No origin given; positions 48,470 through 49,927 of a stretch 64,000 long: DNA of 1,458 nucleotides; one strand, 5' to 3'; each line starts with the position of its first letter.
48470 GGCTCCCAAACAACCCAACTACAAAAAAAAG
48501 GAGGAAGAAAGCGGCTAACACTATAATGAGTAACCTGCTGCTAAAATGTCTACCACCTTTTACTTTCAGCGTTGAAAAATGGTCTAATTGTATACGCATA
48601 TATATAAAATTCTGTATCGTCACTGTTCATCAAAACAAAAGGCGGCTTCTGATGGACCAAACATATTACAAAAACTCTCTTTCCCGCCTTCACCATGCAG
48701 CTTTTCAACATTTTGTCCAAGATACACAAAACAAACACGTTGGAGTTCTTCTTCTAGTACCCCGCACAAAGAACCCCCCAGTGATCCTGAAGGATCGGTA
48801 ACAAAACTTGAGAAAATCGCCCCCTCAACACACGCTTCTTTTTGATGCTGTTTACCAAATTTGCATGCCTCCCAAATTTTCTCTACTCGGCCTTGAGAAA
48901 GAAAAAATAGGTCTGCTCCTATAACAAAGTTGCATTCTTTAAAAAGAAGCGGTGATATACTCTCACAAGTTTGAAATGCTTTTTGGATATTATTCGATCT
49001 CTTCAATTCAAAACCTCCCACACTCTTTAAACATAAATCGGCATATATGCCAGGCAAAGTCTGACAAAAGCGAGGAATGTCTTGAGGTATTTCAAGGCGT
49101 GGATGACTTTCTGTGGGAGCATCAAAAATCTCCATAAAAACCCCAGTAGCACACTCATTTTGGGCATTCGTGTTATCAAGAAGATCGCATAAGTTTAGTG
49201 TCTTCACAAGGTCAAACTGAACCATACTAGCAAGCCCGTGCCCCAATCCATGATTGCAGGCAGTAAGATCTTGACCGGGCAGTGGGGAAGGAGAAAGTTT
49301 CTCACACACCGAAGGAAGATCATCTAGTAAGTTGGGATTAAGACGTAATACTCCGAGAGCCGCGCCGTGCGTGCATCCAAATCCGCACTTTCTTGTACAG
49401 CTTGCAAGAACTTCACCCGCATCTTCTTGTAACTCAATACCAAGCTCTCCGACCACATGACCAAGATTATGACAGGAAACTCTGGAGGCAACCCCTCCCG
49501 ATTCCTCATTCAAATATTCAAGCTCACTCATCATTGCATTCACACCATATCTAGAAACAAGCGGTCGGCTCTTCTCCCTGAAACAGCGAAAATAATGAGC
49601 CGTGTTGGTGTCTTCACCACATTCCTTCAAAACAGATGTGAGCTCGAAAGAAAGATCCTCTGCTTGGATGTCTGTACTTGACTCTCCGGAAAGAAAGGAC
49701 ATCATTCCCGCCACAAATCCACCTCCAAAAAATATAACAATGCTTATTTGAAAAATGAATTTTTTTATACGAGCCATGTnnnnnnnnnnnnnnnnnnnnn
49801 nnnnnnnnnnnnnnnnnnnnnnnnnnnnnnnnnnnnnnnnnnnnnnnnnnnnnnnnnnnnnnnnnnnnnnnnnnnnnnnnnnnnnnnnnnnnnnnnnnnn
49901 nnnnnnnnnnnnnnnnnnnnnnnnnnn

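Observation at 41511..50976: Tandem array of eight divergent paralogs of an unassigned, membrane-anchored Cys-pair/His-motif repeat protein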

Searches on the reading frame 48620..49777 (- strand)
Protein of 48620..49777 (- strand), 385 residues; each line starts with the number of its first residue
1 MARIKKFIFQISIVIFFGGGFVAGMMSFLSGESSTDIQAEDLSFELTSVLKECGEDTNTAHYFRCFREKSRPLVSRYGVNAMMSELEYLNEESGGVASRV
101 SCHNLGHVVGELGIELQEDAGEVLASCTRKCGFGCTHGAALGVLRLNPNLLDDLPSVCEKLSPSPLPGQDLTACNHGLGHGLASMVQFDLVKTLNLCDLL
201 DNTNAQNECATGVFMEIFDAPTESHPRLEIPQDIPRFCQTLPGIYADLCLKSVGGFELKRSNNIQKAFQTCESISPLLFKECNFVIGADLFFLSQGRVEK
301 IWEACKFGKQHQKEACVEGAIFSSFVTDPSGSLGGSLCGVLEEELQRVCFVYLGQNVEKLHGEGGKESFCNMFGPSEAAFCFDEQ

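Call 3: search_protein_families(library=pfam, proteins=[window:48620-49777:-], max_evalue=1)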
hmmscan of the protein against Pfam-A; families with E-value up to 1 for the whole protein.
window:48620-49777:- (385 aa): 1 family
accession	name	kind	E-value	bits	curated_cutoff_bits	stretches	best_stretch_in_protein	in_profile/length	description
PF05267.17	DUF725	-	0.6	10.6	22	1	42-70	52-80/121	Protein of unknown function (DUF725)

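Call 4: search_protein_families(library=ncbifam, proteins=[window:48620-49777:-], max_evalue=1)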
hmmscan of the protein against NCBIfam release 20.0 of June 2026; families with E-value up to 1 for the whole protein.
window:48620-49777:- (385 aa): 0 families

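Call 77: list_cluster_members(proteins=[L078:5869-7026:+, window:48620-49777:-, P0199, P0036, P0079])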
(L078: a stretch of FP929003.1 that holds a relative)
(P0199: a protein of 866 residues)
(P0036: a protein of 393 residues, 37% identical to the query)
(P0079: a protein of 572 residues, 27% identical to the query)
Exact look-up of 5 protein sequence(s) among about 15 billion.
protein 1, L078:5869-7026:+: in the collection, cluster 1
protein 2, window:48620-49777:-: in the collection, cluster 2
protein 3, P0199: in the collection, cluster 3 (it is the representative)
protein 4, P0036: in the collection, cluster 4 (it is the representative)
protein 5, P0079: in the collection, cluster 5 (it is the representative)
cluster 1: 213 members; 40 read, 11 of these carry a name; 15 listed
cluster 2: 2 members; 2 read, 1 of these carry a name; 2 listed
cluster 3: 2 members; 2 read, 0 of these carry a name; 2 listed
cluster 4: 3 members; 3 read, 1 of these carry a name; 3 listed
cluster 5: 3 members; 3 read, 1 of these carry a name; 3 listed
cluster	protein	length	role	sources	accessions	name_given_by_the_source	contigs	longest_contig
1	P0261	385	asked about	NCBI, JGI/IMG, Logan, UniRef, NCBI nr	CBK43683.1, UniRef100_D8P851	exported protein of unknown function [Nitrospira defluvii] | hypothetical protein | Secreted protein n=1 Tax=Nitrospira defluvii TaxID=330214 RepID=D8P851_9BACT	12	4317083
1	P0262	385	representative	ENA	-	-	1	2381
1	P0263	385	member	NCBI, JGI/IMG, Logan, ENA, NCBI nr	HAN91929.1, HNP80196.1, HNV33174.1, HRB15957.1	MAG: hypothetical protein WAU44_02235 [Nitrospira sp.] | hypothetical protein | hypothetical protein [Nitrospira sp.]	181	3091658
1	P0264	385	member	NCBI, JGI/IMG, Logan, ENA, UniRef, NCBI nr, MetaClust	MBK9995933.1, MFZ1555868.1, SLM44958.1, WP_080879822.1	MAG: hypothetical protein WAT38_06775 [Nitrospira sp.] | hypothetical protein | hypothetical protein n=1 Tax=Nitrospira sp. ND1 TaxID=1658518 RepID=UPI0009BB03DD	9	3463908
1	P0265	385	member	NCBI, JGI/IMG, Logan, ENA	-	hypothetical protein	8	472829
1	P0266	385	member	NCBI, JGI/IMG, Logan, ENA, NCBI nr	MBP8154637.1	MAG: hypothetical protein KAX87_05045 [Nitrospira sp.] | hypothetical protein | hypothetical protein [Nitrospira sp.]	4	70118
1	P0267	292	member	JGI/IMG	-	hypothetical protein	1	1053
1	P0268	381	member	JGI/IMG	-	hypothetical protein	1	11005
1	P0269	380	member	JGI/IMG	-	hypothetical protein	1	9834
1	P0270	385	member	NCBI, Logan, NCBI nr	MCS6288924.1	MAG: hypothetical protein H8K10_08115 [Nitrospira sp.] | hypothetical protein [Nitrospira sp.]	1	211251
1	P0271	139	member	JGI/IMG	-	hypothetical protein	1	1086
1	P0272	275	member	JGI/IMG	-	hypothetical protein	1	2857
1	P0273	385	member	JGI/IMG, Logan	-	-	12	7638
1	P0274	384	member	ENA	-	-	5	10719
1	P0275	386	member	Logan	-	-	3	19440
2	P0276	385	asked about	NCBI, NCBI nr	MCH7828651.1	hypothetical protein IH982_02135 [Patescibacteria group bacterium] | hypothetical protein [Patescibacteria group bacterium]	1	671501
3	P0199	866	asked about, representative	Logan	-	-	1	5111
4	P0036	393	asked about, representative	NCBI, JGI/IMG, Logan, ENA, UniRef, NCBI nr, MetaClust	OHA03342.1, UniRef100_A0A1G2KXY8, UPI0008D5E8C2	MAG: hypothetical protein A3J58_01225 [Candidatus Sungbacteria bacterium ... | Uncharacterized protein n=1 Tax=Candidatus Sungbacteria bacterium ... | status=active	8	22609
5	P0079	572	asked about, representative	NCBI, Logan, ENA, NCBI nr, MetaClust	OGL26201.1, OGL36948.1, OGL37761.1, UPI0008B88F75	hypothetical protein A3E49_03335 [Candidatus Saccharibacteria bacterium ... | MAG: hypothetical protein A2708_01635 [Candidatus Saccharibacteria bacterium ... | status=active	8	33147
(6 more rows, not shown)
